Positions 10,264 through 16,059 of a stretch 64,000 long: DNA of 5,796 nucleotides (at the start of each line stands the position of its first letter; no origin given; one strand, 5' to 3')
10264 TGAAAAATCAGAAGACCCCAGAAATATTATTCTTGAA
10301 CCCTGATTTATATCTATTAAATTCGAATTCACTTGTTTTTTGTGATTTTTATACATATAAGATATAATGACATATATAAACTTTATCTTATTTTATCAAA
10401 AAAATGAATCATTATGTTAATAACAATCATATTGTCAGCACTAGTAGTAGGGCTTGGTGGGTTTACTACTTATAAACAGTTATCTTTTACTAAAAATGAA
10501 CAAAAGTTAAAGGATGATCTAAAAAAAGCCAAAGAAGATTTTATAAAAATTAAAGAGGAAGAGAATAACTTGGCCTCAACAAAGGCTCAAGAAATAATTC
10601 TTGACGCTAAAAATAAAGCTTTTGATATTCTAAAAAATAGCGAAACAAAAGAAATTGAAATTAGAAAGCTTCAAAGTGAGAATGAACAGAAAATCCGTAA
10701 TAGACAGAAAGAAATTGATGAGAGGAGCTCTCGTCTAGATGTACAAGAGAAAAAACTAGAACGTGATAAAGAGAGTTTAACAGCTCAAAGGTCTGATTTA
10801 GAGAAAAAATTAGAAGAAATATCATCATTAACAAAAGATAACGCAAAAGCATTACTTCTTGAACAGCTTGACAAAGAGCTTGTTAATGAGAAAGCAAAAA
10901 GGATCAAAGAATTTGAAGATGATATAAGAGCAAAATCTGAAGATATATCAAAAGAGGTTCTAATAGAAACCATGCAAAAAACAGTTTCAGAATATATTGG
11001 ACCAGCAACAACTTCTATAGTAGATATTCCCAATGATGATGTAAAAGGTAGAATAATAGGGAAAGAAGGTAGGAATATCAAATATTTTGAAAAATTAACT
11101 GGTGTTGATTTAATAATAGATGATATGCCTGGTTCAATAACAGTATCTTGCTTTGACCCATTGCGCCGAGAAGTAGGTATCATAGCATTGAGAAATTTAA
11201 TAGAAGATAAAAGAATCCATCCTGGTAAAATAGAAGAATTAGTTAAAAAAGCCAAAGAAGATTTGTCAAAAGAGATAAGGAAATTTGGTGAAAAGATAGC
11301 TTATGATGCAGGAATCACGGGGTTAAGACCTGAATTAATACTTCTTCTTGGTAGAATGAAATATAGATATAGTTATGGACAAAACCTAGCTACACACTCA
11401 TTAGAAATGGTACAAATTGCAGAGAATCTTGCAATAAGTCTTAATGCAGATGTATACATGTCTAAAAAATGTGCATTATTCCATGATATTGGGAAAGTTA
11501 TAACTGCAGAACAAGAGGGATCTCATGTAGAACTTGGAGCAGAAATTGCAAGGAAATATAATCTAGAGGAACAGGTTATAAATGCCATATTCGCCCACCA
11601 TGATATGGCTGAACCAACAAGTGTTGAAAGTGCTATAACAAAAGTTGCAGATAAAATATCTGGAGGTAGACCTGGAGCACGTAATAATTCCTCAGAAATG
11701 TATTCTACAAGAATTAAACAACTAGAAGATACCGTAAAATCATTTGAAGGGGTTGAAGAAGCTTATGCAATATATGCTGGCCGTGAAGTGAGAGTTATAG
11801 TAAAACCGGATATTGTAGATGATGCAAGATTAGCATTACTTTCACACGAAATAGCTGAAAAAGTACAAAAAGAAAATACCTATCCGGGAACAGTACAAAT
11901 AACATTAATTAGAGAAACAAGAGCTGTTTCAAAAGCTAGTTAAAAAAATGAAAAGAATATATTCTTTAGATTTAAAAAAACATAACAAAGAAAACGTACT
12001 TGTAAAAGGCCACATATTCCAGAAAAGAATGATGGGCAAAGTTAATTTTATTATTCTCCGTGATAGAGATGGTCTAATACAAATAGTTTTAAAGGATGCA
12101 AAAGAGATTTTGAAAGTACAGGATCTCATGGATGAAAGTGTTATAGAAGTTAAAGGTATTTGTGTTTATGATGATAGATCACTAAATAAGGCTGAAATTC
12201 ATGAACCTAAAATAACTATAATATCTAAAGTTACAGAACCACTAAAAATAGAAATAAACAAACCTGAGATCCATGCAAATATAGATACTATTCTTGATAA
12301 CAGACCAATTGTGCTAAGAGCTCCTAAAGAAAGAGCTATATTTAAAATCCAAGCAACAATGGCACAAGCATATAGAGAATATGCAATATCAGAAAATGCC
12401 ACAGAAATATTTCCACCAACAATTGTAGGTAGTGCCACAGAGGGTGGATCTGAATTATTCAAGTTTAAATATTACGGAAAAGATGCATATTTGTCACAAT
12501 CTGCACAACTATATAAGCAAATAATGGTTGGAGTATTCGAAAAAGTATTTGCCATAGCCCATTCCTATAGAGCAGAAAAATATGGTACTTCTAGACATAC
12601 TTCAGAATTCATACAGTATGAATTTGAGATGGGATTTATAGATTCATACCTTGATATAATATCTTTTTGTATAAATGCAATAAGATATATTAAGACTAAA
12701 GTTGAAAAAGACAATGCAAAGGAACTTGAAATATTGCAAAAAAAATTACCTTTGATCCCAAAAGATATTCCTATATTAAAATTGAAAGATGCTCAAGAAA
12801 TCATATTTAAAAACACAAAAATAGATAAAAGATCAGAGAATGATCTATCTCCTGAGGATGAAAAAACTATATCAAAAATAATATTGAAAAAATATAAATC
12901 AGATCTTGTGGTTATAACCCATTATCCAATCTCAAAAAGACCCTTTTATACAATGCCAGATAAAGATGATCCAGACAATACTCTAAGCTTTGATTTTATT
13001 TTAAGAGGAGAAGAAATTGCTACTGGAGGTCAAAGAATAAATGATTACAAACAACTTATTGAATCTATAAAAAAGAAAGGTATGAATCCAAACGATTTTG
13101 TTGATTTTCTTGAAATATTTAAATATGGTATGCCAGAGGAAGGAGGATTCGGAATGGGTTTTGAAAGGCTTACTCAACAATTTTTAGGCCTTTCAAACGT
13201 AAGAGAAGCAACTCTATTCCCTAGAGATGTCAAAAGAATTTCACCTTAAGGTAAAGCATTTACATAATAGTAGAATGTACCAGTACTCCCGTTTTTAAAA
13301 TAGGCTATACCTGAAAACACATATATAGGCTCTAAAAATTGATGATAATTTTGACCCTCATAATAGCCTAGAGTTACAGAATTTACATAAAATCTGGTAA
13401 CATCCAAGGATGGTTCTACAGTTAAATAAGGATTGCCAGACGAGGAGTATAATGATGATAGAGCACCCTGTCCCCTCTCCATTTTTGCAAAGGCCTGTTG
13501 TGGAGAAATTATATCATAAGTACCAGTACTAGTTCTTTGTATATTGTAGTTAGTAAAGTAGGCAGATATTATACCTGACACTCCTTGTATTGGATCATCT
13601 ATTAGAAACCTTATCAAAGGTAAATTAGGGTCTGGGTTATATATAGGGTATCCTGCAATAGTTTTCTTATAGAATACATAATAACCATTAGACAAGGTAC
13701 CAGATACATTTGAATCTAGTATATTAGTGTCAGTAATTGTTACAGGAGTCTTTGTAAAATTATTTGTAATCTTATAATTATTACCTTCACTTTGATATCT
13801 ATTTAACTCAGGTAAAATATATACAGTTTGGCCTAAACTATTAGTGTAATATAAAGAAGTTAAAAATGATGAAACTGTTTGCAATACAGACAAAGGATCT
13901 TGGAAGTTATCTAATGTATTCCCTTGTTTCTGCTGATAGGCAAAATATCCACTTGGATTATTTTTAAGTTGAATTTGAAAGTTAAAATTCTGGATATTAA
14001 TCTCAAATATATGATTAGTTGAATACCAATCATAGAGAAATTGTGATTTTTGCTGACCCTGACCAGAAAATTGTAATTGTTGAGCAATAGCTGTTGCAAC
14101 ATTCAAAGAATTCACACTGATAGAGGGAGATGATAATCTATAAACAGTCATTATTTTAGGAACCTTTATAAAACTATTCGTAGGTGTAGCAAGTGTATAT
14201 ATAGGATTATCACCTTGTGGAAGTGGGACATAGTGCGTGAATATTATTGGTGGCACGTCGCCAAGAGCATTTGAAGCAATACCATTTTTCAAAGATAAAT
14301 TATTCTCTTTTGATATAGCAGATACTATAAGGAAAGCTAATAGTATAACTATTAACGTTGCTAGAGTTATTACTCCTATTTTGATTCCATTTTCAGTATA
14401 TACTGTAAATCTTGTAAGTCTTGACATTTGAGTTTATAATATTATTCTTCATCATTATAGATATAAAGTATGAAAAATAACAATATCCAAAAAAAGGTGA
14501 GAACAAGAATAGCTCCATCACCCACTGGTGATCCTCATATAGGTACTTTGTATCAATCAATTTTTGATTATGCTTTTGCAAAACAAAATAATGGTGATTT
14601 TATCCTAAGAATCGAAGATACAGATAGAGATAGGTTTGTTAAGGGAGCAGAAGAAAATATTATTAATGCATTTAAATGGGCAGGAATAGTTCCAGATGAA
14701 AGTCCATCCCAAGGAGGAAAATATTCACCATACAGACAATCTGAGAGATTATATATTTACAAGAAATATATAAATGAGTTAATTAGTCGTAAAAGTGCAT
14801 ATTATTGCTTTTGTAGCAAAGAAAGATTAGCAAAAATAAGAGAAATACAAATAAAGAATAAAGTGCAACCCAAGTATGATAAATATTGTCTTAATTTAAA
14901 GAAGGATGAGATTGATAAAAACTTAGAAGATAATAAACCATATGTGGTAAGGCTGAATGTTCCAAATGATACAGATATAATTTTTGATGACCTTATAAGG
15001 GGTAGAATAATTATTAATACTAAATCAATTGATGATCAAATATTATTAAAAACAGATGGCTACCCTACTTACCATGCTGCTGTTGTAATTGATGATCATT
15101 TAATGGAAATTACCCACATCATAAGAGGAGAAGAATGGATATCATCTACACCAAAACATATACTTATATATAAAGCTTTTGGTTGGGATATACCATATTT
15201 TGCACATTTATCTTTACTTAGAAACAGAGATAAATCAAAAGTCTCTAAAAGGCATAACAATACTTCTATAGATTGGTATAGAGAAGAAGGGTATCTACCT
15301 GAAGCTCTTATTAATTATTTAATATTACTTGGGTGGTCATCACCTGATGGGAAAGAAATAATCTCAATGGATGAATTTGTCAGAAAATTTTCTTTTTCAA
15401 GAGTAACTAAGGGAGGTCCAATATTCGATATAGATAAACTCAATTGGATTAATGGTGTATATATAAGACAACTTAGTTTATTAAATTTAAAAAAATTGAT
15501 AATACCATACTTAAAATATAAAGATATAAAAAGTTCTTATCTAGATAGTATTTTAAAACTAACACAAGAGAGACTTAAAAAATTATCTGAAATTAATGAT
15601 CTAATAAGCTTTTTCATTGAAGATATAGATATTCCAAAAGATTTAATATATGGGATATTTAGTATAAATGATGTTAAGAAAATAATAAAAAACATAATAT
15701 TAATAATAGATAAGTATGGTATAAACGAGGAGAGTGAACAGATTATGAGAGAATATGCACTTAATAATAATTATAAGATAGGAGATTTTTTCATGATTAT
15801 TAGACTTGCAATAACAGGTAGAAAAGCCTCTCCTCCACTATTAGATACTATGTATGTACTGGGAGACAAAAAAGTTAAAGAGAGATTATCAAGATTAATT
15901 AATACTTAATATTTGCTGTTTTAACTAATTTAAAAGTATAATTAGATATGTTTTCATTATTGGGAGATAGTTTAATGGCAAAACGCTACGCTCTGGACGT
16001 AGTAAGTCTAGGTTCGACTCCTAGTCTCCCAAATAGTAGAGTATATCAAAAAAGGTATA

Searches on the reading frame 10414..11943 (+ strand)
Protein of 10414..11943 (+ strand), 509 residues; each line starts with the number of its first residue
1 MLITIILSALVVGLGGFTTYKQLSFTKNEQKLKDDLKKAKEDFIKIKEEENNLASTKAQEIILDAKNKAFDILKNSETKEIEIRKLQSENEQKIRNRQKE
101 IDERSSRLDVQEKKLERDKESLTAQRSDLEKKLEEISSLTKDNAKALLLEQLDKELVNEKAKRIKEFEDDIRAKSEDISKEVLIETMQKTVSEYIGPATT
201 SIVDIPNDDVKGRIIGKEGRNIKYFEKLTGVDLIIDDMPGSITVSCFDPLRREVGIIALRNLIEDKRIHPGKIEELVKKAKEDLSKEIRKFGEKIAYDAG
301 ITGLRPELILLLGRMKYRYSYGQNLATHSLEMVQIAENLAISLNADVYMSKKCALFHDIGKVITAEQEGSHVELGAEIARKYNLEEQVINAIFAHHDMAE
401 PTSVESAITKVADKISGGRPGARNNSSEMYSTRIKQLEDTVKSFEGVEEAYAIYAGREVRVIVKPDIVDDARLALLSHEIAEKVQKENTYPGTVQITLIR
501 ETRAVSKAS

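Call 16: search_protein_families(library=pfam, proteins=[window:10414-11943:+], max_evalue=0.001)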
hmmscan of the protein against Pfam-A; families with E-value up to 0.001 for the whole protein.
window:10414-11943:+ (509 aa): 4 families
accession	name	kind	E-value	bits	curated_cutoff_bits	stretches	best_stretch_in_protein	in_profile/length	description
PF01966.28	HD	-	7.5e-19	68.6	22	1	326-416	2-114/116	HD domain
PF12072.13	RNase_Y_N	-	5.5e-16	59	32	1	3-193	4-200/201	RNase Y N-terminal region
PF00013.35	KH_1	-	8.7e-07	29.1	21.5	1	202-245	3-51/66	KH domain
PF08668.18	HDOD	-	3.4e-05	23.9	22.9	0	324-366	94-137/196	HDOD domain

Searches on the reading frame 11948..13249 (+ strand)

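Call 16: search_protein_families(library=pfam, proteins=[window:11948-13249:+], max_evalue=0.001)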
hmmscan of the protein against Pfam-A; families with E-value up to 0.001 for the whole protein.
window:11948-13249:+ (433 aa): 2 families
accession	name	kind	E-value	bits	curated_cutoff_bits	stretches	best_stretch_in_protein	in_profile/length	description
PF00152.25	tRNA-synt_2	-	1e-70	238.7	25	1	113-427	3-307/308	tRNA synthetases class II (D, K and N)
PF01336.31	tRNA_anti-codon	-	2.4e-08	34.2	27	1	17-92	1-75/75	OB-fold nucleic acid binding domain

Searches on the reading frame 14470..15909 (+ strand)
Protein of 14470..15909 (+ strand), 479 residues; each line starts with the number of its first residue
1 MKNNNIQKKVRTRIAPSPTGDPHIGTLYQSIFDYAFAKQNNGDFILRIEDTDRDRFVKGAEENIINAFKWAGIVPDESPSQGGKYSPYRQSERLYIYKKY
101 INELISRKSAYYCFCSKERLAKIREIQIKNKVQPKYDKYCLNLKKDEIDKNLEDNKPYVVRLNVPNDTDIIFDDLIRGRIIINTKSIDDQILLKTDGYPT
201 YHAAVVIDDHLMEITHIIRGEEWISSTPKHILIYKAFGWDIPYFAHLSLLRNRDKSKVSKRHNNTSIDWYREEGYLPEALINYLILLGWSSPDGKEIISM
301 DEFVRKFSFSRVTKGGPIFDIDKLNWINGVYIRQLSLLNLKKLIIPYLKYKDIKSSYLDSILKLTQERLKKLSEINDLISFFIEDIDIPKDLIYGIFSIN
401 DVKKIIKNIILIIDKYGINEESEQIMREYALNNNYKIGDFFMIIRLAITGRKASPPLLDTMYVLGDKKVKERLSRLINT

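Call 13: find_encoding_contigs(protein=window:14470-15909:+, flank=10000, max_places=1)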
Protein window:14470-15909:+ (479 aa): 4 contigs read that carry it; 1 place shown.
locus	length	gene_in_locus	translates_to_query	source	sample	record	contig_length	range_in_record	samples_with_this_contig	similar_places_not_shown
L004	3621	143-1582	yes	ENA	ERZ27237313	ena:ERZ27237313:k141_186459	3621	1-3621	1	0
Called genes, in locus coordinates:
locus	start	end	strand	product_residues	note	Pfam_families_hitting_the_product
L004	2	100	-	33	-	?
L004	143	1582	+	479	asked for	PF00749:tRNA-synt_1c, PF19269:Anticodon_2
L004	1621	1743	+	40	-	-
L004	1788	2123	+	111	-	-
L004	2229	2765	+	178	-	PF02525:Flavodoxin_2 (weak), PF03358:FMN_red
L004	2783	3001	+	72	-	-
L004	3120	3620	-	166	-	?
